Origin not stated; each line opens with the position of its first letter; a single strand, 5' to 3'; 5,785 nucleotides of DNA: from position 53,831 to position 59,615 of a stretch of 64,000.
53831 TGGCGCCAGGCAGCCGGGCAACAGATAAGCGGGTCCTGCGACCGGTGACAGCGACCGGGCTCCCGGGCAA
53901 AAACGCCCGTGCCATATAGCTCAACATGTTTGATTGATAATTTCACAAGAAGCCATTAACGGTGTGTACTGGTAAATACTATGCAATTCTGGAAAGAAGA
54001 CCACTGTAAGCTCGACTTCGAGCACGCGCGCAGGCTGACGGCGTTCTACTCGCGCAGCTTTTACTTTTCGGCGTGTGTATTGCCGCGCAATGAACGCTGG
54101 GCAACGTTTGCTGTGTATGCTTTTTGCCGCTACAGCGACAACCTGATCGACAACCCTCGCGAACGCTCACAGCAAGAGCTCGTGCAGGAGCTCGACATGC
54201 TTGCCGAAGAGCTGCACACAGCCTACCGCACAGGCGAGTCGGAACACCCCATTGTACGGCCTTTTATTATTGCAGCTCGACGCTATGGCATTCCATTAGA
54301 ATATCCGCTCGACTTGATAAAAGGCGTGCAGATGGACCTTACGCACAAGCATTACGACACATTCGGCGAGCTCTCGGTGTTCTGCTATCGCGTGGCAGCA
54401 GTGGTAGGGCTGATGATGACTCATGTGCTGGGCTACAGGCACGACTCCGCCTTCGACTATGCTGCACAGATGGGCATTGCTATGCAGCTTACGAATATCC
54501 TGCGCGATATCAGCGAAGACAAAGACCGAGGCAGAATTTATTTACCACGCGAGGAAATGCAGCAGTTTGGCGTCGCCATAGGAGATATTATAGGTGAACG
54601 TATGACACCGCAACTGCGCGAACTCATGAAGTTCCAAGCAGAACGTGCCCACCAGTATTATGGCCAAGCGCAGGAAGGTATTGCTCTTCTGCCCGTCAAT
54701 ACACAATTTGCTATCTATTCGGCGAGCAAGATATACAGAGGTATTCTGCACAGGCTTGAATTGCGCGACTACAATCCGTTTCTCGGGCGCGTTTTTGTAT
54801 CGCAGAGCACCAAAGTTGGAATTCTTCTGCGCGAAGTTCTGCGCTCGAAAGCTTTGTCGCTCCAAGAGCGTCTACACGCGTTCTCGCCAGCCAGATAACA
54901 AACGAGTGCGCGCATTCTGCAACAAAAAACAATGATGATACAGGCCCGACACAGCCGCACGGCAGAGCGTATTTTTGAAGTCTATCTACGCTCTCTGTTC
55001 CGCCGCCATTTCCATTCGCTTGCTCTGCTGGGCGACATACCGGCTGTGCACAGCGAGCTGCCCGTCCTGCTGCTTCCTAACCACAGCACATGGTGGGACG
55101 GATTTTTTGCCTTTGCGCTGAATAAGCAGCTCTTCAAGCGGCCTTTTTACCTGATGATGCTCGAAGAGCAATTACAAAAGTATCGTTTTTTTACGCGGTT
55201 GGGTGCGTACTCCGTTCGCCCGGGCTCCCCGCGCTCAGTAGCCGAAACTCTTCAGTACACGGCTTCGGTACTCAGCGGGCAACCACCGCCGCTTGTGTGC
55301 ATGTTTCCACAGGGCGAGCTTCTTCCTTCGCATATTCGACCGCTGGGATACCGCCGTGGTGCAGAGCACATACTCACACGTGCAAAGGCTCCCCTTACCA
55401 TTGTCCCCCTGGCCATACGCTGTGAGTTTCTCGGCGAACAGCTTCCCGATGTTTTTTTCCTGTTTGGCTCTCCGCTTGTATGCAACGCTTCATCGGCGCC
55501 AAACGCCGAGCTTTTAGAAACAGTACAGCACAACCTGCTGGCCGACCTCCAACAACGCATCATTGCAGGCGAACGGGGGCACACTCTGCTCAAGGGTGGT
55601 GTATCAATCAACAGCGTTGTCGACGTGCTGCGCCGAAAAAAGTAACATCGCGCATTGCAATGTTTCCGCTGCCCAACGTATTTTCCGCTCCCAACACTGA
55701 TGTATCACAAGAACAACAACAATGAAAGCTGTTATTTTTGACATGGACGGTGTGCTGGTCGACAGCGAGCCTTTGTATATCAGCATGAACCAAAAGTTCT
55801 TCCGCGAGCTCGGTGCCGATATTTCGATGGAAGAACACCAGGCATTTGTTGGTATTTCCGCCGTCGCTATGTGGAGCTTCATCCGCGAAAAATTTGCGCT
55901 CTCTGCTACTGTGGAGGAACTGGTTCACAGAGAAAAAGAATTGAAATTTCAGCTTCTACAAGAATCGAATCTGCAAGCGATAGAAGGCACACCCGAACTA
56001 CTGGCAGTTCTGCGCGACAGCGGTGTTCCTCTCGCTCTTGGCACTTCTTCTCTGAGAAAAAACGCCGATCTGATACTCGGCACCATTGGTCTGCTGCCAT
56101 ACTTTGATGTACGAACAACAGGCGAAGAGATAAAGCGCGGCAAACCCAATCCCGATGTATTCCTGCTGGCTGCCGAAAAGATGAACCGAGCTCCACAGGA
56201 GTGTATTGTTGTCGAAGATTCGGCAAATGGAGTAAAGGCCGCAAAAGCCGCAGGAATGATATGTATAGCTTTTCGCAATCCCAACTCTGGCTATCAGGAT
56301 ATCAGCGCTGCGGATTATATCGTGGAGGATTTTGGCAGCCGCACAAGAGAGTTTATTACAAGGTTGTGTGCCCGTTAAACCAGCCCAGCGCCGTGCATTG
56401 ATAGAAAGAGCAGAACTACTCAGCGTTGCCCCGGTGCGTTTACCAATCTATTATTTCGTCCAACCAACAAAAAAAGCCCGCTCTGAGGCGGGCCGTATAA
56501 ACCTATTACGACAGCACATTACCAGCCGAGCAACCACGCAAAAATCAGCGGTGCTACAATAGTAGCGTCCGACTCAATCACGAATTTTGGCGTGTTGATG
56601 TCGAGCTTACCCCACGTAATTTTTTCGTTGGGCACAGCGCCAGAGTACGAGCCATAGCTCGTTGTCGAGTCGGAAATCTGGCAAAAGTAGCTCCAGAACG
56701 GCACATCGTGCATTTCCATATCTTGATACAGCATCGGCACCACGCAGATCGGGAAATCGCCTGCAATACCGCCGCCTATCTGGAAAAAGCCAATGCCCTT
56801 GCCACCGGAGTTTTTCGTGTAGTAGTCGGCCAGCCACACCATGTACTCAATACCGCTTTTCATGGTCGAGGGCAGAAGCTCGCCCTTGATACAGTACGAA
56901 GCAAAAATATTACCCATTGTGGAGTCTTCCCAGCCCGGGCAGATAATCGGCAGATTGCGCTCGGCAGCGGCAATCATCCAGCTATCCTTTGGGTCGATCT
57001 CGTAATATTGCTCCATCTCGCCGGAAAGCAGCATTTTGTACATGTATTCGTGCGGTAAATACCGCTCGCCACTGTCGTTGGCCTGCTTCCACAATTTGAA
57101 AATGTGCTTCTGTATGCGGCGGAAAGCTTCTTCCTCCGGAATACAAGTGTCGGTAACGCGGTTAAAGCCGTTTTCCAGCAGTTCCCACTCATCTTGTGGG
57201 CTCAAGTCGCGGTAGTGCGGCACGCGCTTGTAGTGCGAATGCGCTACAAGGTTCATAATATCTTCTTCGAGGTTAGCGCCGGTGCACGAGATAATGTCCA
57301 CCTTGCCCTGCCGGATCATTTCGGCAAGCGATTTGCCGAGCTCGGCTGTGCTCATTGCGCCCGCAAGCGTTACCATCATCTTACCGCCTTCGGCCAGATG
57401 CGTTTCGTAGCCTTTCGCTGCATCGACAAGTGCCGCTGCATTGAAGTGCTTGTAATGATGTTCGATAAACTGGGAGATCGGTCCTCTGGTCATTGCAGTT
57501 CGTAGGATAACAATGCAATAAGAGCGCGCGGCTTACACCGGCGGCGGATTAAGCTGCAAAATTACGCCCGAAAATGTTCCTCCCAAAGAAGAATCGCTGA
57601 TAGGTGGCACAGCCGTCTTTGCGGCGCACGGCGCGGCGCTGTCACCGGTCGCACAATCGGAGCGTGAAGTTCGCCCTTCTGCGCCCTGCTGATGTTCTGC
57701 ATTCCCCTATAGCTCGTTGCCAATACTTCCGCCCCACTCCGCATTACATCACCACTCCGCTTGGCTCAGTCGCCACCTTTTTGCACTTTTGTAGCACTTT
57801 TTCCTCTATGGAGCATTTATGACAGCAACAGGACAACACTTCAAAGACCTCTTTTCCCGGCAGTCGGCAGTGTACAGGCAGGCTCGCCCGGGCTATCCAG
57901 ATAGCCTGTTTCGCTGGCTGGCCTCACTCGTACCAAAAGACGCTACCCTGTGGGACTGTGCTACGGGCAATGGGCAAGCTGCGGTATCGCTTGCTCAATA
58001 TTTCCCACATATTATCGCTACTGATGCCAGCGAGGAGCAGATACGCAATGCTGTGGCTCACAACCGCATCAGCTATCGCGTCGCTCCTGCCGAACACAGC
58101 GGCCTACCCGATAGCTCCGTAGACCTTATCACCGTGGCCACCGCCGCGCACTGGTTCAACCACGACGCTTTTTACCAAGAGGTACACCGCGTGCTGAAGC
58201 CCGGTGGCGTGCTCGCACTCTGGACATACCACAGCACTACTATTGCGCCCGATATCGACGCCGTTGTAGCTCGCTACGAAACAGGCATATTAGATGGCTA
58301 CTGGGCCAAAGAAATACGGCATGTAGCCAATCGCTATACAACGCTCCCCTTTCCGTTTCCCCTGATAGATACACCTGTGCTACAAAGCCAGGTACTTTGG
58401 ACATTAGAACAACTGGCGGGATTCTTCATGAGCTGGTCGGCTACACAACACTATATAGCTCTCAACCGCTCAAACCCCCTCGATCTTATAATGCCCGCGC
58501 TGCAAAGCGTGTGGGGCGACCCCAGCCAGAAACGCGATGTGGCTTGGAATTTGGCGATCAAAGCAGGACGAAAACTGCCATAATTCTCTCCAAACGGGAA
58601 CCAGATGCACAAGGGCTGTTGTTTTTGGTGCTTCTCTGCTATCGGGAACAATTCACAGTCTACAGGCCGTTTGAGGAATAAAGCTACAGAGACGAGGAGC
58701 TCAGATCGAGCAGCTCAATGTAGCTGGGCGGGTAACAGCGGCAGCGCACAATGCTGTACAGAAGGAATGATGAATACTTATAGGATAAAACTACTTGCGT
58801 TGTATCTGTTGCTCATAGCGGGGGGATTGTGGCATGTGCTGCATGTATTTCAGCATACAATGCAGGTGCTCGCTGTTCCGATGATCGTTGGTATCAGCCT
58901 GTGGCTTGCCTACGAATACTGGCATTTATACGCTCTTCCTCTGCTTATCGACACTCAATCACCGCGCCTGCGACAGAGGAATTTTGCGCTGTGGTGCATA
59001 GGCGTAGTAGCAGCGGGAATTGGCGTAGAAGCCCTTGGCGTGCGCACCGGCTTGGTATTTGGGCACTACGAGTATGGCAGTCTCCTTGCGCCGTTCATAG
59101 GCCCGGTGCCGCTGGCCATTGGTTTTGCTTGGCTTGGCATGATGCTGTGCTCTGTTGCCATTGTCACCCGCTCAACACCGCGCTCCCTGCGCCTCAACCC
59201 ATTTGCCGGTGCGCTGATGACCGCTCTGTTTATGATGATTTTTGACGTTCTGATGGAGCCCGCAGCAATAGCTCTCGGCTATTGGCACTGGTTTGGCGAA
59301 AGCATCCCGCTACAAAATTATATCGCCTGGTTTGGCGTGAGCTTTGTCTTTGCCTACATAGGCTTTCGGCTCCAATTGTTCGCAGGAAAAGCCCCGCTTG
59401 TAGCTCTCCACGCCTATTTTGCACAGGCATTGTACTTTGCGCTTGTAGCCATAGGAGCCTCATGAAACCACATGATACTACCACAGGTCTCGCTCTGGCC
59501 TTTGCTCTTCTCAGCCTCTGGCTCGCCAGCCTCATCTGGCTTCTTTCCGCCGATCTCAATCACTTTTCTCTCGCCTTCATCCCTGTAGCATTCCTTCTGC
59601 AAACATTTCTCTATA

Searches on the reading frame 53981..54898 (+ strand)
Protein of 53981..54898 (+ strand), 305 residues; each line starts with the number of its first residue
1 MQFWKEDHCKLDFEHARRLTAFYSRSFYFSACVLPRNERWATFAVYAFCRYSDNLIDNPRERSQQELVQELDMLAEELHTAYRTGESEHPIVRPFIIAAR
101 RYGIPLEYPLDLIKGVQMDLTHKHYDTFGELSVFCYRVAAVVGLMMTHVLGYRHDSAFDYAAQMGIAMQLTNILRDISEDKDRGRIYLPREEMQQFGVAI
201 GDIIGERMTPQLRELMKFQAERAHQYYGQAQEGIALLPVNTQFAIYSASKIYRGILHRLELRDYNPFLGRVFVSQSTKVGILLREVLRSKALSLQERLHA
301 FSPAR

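Call 43: search_protein_families(library=pfam, proteins=[window:53981-54898:+], max_evalue=0.001)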
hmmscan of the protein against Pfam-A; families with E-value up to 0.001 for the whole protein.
window:53981-54898:+ (305 aa): 1 family
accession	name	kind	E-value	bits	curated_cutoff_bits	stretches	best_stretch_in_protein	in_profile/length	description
PF00494.24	SQS_PSY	-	8.2e-75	252.3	26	1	23-275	4-261/263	Squalene/phytoene synthase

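Call 44: search_protein_families(library=ncbifam, proteins=[window:53981-54898:+], max_evalue=0.00001)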
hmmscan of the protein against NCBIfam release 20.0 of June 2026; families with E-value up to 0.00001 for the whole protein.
window:53981-54898:+ (305 aa): 6 families
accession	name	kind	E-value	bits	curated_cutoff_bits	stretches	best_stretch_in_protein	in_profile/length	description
TIGR03465.1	HpnD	equivalog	4.5e-69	232.4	278.6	1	24-287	6-266/267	presqualene diphosphate synthase HpnD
NF045686.1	PhytoSynCyanob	equivalog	5.9e-65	219.4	550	1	13-292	21-310/310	15-cis-phytoene synthase CrtB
NF045921.1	PhytnSynCrtBRhod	equivalog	9.5e-54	182.9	500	1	11-294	5-284/307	15-cis-phytoene synthase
TIGR03464.1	HpnC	equivalog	1.2e-49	169.3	250.45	1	27-284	9-264/267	squalene synthase HpnC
NF042419.1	Phyto_syn_CrtB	equivalog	1.2e-48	166.3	480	1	13-286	4-283/306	15-cis-phytoene synthase CrtB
TIGR01559.1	squal_synth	equivalog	1.4e-08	34.4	286.75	1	123-205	127-215/337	squalene synthase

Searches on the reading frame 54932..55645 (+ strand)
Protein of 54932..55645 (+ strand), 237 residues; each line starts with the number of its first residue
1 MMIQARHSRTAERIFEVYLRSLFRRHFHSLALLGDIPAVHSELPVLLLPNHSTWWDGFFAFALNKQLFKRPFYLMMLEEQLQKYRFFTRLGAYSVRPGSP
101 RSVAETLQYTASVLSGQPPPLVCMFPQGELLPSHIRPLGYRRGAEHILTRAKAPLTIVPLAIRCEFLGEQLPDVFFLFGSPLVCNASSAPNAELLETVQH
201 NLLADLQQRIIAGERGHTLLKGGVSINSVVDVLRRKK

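Call 43: search_protein_families(library=pfam, proteins=[window:54932-55645:+], max_evalue=0.001)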
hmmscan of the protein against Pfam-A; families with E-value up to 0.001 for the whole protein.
window:54932-55645:+ (237 aa): 1 family
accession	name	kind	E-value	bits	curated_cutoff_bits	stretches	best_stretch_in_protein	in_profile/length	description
PF01553.26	Acyltransferase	-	5.7e-09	36.3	23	1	40-162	11-131/132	Acyltransferase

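Call 44: search_protein_families(library=ncbifam, proteins=[window:54932-55645:+], max_evalue=0.00001)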
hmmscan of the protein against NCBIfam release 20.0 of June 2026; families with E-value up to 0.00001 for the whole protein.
window:54932-55645:+ (237 aa): 1 family
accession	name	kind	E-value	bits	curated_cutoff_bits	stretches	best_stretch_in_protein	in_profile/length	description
NF006386.0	PRK08633.1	equivalog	2e-06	25.8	1221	1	39-163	437-552/1147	acyl-[ACP]--phospholipid O-acyltransferase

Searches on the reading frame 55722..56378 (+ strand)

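Call 43: search_protein_families(library=pfam, proteins=[window:55722-56378:+], max_evalue=0.001)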
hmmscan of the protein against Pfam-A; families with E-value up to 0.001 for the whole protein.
window:55722-56378:+ (218 aa): 3 families
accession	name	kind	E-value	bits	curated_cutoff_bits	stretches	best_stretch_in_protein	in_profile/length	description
PF13419.12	HAD_2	-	4.8e-34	118.4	23.8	1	4-183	1-177/178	Haloacid dehalogenase-like hydrolase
PF00702.32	Hydrolase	-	2.7e-32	113.1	26.4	1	1-178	1-191/191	haloacid dehalogenase-like hydrolase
PF13242.12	Hydrolase_like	-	1.1e-06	28.9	22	1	139-204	2-72/75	HAD-hyrolase-like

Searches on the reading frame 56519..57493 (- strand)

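Call 43: search_protein_families(library=pfam, proteins=[window:56519-57493:-], max_evalue=0.001)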
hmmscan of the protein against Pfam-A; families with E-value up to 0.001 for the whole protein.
window:56519-57493:- (324 aa): 1 family
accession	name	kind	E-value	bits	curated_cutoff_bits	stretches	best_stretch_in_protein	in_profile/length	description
PF01916.23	DS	-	7.1e-42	144.1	27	1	16-319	10-286/288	Deoxyhypusine synthase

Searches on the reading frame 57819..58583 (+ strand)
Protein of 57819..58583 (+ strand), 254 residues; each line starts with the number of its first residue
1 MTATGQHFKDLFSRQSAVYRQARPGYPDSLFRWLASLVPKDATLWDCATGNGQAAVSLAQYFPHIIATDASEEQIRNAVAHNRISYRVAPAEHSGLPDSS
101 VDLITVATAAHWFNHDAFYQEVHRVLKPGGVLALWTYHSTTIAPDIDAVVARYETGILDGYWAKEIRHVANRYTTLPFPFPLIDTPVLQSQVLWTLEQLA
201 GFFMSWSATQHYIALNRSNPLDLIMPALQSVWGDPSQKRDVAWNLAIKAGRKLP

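Call 73: search_protein_families(library=pfam, proteins=[window:57819-58583:+], max_evalue=0.00001)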
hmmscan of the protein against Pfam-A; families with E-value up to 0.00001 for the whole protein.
window:57819-58583:+ (254 aa): 4 families
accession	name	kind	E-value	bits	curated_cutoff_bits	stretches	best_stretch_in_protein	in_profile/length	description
PF08241.18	Methyltransf_11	-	4.3e-18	66.2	21.2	1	46-133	2-94/95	Methyltransferase domain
PF13649.12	Methyltransf_25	-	8.9e-15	55.6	27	1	46-130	3-97/97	Methyltransferase domain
PF13847.12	Methyltransf_31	-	1e-09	38.7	27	1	41-137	4-112/145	Methyltransferase domain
PF08242.18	Methyltransf_12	-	1.7e-07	32.3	30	1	47-132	3-98/98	Methyltransferase domain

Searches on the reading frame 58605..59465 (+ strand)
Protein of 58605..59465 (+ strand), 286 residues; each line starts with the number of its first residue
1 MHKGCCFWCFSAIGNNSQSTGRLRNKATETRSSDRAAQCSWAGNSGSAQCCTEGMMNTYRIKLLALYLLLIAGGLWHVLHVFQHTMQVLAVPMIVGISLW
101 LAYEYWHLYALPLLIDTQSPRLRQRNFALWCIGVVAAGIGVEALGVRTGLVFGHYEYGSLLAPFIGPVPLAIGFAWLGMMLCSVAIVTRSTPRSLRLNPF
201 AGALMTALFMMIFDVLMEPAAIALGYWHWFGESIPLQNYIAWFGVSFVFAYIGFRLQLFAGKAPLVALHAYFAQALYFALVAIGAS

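Call 73: search_protein_families(library=pfam, proteins=[window:58605-59465:+], max_evalue=0.00001)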
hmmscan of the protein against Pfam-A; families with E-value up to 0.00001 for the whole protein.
window:58605-59465:+ (286 aa): 1 family
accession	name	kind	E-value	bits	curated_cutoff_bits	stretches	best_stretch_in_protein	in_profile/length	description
PF04240.17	Caroten_synth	-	2.1e-27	96.8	25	1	114-264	18-164/209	Carotenoid biosynthesis protein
